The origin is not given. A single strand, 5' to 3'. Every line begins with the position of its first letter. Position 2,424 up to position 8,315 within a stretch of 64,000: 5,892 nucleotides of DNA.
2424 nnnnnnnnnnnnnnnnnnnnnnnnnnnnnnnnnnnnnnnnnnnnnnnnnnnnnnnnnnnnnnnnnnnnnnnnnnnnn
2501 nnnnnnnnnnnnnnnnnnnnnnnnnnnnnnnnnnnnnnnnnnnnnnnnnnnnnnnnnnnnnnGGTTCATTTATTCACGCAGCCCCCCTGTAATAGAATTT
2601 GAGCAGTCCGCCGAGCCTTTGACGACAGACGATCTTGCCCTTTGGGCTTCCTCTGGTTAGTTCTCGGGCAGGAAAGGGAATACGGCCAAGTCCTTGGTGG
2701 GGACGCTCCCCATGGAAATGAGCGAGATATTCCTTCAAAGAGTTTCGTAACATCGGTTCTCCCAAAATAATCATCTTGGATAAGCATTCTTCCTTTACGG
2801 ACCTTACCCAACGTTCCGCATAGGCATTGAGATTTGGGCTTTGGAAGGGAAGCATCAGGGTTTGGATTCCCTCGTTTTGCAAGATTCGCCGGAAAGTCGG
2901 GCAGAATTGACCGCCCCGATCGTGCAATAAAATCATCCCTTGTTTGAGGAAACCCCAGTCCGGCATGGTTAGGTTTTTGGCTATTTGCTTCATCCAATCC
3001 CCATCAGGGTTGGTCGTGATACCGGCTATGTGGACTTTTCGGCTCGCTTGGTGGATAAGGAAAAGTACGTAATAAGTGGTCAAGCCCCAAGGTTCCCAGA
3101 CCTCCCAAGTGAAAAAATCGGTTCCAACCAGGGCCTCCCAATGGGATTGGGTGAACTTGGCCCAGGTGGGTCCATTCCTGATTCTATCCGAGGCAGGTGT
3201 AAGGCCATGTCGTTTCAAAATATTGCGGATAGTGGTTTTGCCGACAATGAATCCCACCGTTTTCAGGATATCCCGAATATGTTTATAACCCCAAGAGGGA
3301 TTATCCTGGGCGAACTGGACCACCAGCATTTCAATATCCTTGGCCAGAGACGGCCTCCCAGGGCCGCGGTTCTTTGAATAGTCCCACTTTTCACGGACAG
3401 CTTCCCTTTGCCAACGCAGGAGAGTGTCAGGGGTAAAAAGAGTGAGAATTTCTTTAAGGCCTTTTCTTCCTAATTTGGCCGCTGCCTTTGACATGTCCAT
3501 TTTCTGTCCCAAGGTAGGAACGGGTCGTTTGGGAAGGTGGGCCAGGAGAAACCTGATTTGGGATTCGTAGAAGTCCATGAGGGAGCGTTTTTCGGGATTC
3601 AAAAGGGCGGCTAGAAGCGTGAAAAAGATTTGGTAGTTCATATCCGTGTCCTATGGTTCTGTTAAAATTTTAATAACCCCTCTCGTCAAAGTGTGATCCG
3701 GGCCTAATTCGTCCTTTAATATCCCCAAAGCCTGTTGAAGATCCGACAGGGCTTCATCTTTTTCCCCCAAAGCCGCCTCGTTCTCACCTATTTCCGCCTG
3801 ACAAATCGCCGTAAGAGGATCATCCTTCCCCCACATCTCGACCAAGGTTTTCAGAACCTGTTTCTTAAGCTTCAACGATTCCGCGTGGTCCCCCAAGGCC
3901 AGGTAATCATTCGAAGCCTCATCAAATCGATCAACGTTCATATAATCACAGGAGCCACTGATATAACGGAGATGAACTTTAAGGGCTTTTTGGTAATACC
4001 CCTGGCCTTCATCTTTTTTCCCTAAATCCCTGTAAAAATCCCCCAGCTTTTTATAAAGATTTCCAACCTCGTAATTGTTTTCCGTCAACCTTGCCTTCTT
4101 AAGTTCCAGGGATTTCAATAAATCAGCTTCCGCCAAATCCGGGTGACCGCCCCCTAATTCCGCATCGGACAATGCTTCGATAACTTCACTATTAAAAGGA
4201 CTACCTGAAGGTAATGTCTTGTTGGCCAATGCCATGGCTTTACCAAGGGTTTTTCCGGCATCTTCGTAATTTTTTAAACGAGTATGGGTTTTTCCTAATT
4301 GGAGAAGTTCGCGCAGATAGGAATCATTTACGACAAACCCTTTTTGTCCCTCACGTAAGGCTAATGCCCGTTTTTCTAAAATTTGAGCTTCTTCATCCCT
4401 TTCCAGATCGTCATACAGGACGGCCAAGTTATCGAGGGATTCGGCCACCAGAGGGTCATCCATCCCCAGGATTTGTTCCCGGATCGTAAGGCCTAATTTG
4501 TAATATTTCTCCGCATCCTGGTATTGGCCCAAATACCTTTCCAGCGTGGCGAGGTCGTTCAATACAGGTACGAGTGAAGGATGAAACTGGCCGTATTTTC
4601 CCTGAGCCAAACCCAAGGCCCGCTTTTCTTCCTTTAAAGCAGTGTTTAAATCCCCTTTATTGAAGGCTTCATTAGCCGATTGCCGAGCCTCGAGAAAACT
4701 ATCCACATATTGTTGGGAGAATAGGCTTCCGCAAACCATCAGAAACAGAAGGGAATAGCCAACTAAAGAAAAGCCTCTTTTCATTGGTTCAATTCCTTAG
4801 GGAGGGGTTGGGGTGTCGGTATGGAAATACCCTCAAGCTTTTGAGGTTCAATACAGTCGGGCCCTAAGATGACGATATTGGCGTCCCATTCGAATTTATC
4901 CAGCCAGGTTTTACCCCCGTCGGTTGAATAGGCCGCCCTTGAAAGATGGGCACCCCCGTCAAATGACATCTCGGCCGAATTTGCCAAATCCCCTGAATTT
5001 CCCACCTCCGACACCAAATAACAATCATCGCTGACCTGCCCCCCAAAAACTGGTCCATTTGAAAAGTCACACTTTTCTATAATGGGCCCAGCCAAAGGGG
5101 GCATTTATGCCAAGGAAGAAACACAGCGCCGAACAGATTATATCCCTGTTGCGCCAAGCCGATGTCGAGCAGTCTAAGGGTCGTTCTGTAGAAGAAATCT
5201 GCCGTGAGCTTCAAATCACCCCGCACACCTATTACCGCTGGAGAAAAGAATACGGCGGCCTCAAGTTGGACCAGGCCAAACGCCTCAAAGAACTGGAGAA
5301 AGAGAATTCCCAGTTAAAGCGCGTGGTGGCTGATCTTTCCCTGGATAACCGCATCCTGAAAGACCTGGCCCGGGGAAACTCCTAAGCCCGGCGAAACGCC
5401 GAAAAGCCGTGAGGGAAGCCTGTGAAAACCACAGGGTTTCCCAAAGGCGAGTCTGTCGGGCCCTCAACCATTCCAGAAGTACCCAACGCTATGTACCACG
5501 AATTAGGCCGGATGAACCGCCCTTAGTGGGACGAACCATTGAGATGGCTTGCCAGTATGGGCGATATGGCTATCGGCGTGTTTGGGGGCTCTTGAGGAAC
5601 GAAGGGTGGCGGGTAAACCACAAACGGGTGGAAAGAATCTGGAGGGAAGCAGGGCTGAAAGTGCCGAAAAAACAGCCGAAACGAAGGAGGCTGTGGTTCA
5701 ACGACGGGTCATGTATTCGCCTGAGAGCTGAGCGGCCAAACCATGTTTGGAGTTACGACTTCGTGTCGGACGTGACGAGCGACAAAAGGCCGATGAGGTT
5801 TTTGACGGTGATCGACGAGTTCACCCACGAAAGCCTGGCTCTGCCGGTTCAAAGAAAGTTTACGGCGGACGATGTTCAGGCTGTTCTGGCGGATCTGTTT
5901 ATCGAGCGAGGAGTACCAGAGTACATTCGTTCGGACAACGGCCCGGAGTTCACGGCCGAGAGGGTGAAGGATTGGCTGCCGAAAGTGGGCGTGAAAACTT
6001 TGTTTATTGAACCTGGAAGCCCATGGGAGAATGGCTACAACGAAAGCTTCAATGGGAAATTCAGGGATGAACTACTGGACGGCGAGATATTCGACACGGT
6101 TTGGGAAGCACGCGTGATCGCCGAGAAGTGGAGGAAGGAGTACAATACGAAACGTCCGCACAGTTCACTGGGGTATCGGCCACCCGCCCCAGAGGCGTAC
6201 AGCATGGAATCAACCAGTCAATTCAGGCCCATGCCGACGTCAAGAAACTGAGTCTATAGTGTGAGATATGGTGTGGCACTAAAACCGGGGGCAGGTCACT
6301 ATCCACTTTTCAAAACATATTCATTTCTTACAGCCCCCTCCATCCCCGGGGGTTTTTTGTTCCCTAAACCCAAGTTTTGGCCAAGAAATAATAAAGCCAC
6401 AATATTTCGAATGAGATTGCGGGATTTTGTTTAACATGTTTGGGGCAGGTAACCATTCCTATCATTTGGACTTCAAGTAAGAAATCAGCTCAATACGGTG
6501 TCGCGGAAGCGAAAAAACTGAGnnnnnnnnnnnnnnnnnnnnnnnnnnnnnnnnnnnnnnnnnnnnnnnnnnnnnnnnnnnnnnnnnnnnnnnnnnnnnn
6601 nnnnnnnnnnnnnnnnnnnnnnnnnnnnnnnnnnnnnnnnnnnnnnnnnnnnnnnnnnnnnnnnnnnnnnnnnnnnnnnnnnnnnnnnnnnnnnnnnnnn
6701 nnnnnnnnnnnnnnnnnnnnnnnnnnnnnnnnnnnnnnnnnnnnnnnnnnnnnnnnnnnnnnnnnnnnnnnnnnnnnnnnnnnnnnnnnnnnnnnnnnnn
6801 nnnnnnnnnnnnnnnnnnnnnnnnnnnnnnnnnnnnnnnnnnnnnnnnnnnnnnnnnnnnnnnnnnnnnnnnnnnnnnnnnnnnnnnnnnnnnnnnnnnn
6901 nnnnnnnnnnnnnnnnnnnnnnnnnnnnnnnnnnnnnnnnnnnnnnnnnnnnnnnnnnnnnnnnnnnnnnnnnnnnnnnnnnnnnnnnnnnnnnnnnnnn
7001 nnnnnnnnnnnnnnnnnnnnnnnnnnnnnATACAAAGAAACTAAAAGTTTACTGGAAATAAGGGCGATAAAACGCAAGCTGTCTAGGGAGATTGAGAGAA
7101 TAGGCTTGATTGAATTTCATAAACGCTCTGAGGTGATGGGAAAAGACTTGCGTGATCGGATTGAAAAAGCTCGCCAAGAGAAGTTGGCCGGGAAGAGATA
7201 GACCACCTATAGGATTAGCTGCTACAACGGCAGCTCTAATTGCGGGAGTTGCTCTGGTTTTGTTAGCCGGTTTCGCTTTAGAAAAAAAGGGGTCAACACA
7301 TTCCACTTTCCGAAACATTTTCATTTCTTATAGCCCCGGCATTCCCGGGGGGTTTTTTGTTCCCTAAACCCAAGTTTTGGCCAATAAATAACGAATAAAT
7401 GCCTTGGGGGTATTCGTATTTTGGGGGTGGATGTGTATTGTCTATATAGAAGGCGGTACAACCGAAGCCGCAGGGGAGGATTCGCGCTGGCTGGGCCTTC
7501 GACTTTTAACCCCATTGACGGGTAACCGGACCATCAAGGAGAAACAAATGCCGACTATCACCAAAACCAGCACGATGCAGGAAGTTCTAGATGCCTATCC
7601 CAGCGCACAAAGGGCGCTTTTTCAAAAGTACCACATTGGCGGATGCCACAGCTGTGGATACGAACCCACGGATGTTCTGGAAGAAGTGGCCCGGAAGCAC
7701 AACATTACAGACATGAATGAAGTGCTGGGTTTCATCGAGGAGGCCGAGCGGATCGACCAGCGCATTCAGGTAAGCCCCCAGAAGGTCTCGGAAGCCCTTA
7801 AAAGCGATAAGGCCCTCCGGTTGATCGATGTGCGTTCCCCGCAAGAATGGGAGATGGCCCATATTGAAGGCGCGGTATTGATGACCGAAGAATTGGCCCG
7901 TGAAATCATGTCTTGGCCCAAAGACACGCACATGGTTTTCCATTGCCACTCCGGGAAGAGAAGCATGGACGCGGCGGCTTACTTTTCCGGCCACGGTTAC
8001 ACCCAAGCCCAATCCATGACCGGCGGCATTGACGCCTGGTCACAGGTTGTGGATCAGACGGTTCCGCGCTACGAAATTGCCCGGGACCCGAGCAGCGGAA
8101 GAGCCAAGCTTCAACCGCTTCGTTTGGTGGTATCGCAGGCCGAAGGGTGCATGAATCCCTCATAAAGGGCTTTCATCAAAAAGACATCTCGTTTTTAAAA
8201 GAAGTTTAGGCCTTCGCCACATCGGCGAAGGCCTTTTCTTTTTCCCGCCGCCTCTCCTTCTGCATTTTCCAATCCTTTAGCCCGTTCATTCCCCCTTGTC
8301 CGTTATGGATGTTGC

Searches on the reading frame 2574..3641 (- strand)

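Call 29: search_protein_families(library=pfam, proteins=[window:2574-3641:-], max_evalue=0.0001)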
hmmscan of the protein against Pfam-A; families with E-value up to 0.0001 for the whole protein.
window:2574-3641:- (355 aa): 2 families
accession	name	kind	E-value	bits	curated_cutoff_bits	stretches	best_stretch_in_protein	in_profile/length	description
PF13683.12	rve_3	-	4.8e-10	39.5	26.5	1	258-322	2-66/67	Integrase core domain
PF13565.12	HTH_32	-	1.7e-05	25.7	33.7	1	76-142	4-73/73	Homeodomain-like domain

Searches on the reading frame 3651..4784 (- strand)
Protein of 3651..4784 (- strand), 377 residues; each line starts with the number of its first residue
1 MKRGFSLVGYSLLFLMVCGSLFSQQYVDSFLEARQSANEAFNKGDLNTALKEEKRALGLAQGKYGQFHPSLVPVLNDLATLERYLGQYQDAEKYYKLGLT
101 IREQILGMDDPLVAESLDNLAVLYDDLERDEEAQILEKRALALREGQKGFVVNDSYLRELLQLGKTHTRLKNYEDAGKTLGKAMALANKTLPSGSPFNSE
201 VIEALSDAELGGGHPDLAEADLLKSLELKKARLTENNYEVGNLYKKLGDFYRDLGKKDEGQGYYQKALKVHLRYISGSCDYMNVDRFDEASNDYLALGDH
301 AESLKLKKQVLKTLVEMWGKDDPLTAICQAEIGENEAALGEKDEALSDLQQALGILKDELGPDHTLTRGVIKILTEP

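Call 29: search_protein_families(library=pfam, proteins=[window:3651-4784:-], max_evalue=0.0001)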
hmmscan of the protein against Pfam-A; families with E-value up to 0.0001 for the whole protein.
window:3651-4784:- (377 aa): 8 families
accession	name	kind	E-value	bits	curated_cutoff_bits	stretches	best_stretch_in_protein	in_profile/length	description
PF13424.12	TPR_12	-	2.2e-35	121.1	30.1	4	75-145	6-76/77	Tetratricopeptide repeat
PF13374.12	TPR_10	-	2.8e-27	94.3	27.5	1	75-111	5-41/42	Tetratricopeptide repeat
PF24885.1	TPR_NPHP3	-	8.6e-22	78.1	100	1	44-148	113-217/239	Nephrocystin-3 TPR domain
PF07719.23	TPR_2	-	6e-12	45.1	27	0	243-269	3-29/34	Tetratricopeptide repeat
PF13181.12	TPR_8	-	7e-11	41.8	25.7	0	246-269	6-29/34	Tetratricopeptide repeat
PF00515.34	TPR_1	-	3e-09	36.7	27.8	0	74-102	3-31/34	Tetratricopeptide repeat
PF13176.12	TPR_7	-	2e-07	31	27.9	0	116-146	1-31/36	Tetratricopeptide repeat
PF13428.12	TPR_14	-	5.6e-05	23.9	23.5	0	242-271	2-31/44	Tetratricopeptide repeat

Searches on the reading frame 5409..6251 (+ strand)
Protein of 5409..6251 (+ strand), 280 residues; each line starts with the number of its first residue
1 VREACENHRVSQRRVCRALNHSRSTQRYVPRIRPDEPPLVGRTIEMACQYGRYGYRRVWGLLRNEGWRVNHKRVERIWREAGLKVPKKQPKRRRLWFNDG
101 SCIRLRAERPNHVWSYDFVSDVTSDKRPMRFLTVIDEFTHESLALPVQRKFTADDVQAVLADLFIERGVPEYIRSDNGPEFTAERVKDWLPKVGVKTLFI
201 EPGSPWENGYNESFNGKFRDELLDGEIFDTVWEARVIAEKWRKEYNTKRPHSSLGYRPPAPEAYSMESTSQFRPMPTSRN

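Call 29: search_protein_families(library=pfam, proteins=[window:5409-6251:+], max_evalue=0.0001)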
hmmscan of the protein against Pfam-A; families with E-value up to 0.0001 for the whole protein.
window:5409-6251:+ (280 aa): 3 families
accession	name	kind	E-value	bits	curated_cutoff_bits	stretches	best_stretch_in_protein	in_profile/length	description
PF13683.12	rve_3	-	6e-27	93.6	26.5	1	194-259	2-67/67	Integrase core domain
PF00665.32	rve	-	3.9e-19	69.2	32.6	1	108-205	2-102/102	Integrase core domain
PF13276.12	HTH_21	-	2.3e-13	50.6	28.1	1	50-89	18-58/60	HTH-like domain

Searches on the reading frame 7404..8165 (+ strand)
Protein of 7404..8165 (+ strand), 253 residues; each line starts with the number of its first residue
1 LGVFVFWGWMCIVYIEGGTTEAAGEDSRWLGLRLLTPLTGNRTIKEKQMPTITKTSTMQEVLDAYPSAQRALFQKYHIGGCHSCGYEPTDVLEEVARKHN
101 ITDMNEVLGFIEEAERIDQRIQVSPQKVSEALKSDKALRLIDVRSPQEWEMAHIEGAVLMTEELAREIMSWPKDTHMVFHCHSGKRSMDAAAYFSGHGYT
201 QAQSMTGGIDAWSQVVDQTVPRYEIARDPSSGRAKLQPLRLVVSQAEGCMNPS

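Call 29: search_protein_families(library=pfam, proteins=[window:7404-8165:+], max_evalue=0.0001)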
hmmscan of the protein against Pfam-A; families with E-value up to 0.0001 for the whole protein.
window:7404-8165:+ (253 aa): 1 family
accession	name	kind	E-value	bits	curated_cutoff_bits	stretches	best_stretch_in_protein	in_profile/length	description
PF00581.25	Rhodanese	-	2.8e-18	66.7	22.2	1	124-214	1-101/102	Rhodanese-like domain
